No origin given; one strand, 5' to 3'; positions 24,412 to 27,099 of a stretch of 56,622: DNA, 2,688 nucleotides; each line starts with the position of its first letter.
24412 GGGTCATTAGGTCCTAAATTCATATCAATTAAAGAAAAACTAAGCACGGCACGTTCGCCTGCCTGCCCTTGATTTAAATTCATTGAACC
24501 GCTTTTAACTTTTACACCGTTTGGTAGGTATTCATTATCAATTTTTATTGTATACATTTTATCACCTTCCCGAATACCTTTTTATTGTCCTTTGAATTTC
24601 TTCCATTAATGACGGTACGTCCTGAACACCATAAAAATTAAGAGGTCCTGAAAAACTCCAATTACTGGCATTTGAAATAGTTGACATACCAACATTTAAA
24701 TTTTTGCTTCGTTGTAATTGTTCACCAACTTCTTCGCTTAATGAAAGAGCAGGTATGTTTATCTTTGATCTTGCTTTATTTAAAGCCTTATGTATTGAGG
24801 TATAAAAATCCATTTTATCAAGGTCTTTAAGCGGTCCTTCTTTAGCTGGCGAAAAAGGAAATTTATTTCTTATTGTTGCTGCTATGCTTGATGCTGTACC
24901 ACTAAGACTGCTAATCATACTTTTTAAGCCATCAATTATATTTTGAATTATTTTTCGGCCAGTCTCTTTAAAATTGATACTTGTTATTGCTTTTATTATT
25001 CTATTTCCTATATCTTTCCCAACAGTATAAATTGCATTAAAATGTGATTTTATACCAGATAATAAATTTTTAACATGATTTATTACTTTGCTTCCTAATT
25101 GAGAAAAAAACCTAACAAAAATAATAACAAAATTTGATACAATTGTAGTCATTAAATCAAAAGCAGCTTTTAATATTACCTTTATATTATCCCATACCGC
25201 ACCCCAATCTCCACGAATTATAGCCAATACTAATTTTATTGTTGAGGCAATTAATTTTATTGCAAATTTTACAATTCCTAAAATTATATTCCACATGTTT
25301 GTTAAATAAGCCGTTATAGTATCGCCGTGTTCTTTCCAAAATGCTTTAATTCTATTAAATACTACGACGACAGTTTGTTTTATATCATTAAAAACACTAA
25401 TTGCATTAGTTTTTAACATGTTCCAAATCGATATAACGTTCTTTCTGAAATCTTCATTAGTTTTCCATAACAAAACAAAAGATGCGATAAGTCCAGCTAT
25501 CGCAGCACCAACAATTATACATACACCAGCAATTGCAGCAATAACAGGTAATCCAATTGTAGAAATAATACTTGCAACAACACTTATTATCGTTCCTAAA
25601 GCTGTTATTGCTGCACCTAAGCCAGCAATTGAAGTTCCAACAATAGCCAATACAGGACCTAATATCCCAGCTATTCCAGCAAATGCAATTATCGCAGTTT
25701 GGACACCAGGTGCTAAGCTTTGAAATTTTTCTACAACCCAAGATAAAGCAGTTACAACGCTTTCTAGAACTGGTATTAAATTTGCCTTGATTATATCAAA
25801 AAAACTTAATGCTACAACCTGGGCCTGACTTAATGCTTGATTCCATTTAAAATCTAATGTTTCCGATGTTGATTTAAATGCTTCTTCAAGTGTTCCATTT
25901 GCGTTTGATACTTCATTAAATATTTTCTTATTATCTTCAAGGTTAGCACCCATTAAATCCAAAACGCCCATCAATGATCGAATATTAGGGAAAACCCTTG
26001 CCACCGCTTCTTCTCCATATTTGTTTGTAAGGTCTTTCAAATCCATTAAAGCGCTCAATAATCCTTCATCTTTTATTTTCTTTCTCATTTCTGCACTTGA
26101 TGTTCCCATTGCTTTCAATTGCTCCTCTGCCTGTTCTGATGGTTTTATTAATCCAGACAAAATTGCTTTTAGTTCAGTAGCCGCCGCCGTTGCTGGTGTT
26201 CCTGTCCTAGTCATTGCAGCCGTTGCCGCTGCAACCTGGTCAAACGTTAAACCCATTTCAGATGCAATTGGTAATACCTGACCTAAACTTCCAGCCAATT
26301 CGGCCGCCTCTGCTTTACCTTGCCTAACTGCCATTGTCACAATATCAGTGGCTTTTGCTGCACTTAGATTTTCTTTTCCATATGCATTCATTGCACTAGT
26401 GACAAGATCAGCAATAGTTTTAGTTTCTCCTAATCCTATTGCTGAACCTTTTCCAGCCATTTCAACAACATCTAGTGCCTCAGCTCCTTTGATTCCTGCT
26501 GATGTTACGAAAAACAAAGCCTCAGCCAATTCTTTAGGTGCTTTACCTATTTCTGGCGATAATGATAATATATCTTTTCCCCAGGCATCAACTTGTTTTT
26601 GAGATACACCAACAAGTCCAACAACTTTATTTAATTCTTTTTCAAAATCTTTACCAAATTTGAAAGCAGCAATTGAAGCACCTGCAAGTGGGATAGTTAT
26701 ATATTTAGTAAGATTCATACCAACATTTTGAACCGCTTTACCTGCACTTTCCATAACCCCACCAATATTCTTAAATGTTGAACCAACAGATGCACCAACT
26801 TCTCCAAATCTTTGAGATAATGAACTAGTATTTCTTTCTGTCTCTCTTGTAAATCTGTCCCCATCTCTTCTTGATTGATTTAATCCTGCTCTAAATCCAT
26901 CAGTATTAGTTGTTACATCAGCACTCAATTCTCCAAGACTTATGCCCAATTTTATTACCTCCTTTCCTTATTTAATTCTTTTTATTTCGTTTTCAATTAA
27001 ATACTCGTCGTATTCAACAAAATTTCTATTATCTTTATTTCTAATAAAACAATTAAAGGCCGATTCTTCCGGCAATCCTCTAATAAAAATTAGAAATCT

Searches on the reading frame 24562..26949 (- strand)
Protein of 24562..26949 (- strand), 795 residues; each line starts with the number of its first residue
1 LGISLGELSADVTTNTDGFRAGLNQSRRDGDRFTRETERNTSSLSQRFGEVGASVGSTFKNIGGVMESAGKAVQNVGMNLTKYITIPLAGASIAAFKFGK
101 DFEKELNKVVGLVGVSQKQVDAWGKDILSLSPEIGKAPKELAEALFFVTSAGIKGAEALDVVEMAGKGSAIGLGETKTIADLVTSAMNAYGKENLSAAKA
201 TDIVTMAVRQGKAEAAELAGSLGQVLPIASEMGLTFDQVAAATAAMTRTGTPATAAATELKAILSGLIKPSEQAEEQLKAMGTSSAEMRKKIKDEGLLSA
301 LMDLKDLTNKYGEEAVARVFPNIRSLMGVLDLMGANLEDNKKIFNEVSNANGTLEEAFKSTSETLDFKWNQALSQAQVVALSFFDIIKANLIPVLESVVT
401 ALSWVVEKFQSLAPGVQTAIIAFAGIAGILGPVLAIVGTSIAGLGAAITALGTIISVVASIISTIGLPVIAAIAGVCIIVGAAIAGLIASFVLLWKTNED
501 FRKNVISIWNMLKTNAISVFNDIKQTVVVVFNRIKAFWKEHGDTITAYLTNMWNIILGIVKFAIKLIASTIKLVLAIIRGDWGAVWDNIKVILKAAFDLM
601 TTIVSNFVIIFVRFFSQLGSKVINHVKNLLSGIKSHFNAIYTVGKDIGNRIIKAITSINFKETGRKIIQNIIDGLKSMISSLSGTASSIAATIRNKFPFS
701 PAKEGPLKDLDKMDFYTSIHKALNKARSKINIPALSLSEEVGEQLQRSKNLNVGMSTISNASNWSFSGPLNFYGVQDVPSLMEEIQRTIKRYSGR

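Call 7: search_protein_families(library=phrogs, proteins=[window:24562-26949:-], max_evalue=0.001)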
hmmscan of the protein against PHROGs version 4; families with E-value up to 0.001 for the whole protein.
window:24562-26949:- (795 aa): 37 families (the best 25 are shown)
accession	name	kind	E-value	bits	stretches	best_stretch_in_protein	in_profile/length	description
phrog_1272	-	tail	1.6e-72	245.9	1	14-751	182-918/1606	tail length tape measure protein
phrog_991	-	tail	6.3e-69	233.9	1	5-691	205-826/1966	tail length tape measure protein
phrog_1533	-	tail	1.2e-65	222.9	1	18-513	166-673/1688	tail length tape measure protein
phrog_58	-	tail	3.5e-62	212.2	1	30-754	259-1012/1544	tail length tape measure protein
phrog_28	-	tail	6.5e-45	155.1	1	17-747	210-759/1228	tail length tape measure protein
phrog_4704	-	tail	2.2e-41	143.2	1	37-459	161-574/625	tail length tape measure protein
phrog_1293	-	tail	3.7e-34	118.8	1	53-461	136-555/1424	tail length tape measure protein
phrog_167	-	tail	1.9e-30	106.4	2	11-474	205-613/1555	tail length tape measure protein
phrog_5493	-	tail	4e-28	99.2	2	40-372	12-344/1102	tail length tape measure protein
phrog_5218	-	unknown function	4.3e-24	85.8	1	14-478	159-651/1599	-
phrog_23013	-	tail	4.8e-23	81.8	1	72-486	109-521/1379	tail length tape measure protein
phrog_305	-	tail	5e-23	82.7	1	570-708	554-713/1001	tail length tape measure protein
phrog_36688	-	tail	1.8e-22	79.7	1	69-592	38-544/1600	tail length tape measure protein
phrog_971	-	lysis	1.4e-21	77.9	1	26-684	48-754/1338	endolysin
phrog_9696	-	tail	6.1e-19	68.3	1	33-360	24-339/1415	tail length tape measure protein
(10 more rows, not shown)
